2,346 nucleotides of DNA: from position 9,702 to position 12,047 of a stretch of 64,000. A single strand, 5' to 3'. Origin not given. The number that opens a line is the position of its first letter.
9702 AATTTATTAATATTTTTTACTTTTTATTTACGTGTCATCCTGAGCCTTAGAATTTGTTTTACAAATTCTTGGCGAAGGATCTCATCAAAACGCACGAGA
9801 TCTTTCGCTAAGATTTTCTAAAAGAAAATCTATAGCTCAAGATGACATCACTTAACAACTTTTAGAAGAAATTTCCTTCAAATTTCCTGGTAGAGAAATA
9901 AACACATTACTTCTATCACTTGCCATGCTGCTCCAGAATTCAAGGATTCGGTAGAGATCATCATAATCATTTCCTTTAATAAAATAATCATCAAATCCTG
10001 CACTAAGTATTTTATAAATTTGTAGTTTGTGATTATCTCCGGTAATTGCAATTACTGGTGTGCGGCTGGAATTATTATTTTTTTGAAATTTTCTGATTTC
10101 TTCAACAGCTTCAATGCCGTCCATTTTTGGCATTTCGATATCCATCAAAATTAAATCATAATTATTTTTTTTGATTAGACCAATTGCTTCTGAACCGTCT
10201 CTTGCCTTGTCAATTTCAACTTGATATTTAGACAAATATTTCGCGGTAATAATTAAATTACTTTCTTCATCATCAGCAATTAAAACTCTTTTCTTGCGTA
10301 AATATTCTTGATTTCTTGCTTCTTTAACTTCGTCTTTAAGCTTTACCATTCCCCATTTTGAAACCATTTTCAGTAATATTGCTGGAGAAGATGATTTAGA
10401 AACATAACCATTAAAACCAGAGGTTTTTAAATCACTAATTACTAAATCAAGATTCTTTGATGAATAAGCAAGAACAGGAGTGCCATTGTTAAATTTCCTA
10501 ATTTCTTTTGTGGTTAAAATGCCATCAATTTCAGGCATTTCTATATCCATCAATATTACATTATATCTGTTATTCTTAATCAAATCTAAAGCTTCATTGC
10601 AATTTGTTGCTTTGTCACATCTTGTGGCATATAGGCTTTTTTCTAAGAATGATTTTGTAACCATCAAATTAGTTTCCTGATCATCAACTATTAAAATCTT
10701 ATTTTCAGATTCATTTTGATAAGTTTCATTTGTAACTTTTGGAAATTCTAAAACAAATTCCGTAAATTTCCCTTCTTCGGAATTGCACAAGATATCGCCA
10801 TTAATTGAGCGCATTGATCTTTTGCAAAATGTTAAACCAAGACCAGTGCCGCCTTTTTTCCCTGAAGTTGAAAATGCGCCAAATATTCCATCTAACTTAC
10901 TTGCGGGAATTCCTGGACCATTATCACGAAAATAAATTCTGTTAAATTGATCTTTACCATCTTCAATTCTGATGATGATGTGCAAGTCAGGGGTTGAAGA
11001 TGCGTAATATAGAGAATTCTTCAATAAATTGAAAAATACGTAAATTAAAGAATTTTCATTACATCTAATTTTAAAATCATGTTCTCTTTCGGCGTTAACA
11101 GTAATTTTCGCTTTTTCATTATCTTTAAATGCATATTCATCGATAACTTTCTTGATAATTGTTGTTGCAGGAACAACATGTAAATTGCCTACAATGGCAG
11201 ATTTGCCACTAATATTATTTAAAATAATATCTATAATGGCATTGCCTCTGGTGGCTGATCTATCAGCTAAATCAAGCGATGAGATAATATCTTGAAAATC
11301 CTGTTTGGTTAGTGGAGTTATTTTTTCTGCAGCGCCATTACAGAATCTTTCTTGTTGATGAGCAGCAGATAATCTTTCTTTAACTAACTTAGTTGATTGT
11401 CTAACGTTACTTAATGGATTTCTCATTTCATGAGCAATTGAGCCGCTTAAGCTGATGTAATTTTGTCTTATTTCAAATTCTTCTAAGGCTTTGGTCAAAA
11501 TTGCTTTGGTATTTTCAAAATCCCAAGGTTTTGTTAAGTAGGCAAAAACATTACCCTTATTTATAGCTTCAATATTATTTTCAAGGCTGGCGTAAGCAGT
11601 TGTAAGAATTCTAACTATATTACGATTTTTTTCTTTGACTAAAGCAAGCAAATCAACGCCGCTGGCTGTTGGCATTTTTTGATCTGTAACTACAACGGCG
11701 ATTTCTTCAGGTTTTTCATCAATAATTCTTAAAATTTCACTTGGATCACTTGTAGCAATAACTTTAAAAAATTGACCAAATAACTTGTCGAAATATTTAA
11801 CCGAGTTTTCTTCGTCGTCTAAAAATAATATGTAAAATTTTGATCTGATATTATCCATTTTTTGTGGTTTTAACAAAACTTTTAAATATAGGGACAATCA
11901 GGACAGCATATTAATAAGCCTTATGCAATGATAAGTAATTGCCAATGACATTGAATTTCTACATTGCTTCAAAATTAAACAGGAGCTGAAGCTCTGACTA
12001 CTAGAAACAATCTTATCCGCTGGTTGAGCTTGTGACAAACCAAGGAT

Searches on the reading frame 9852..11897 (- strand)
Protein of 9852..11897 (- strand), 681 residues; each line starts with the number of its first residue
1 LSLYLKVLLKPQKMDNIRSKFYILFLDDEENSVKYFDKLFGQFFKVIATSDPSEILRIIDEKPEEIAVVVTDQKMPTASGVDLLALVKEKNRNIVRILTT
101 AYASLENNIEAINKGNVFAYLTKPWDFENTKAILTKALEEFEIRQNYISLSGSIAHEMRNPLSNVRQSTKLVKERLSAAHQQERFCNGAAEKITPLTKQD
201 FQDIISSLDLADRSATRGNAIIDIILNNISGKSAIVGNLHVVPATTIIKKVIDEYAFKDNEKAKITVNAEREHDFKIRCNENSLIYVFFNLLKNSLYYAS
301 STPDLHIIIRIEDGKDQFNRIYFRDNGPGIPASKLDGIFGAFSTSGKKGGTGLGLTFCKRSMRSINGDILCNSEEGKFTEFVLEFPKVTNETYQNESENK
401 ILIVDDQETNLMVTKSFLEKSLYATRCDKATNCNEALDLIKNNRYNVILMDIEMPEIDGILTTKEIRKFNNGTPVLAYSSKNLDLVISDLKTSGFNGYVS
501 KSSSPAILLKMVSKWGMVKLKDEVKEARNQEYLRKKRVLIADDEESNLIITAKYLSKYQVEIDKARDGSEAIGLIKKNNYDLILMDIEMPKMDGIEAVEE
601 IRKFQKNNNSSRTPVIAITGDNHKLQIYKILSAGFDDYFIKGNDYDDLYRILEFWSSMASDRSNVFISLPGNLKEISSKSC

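Call 5: search_protein_families(library=pfam, proteins=[window:9852-11897:-], max_evalue=0.01)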
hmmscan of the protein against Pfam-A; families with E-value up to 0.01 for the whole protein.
window:9852-11897:- (681 aa): 6 families
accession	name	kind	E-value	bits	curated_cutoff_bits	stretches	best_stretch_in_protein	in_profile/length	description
PF00072.30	Response_reg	-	2.9e-63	211.4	30.2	3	538-652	1-110/111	Response regulator receiver domain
PF02518.31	HATPase_c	-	6.7e-20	72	26.4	1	280-387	2-109/111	Histidine kinase-, DNA gyrase B-, and HSP90-like ATPase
PF23198.2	PDE8A_N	-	1.2e-05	25.7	29.6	0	540-641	17-117/147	PDE8A-like, N-terminal domain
PF00512.31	HisKA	-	0.00057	20.3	26.9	1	152-185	7-39/66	His Kinase A (phospho-acceptor) domain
PF20274.4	cREC_REC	-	0.00095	20.2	27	0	562-609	15-64/88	Cyclic-phosphate processing Receiver domain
PF14501.12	HATPase_c_5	-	0.0042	17.4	22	0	283-381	5-98/102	GHKL domain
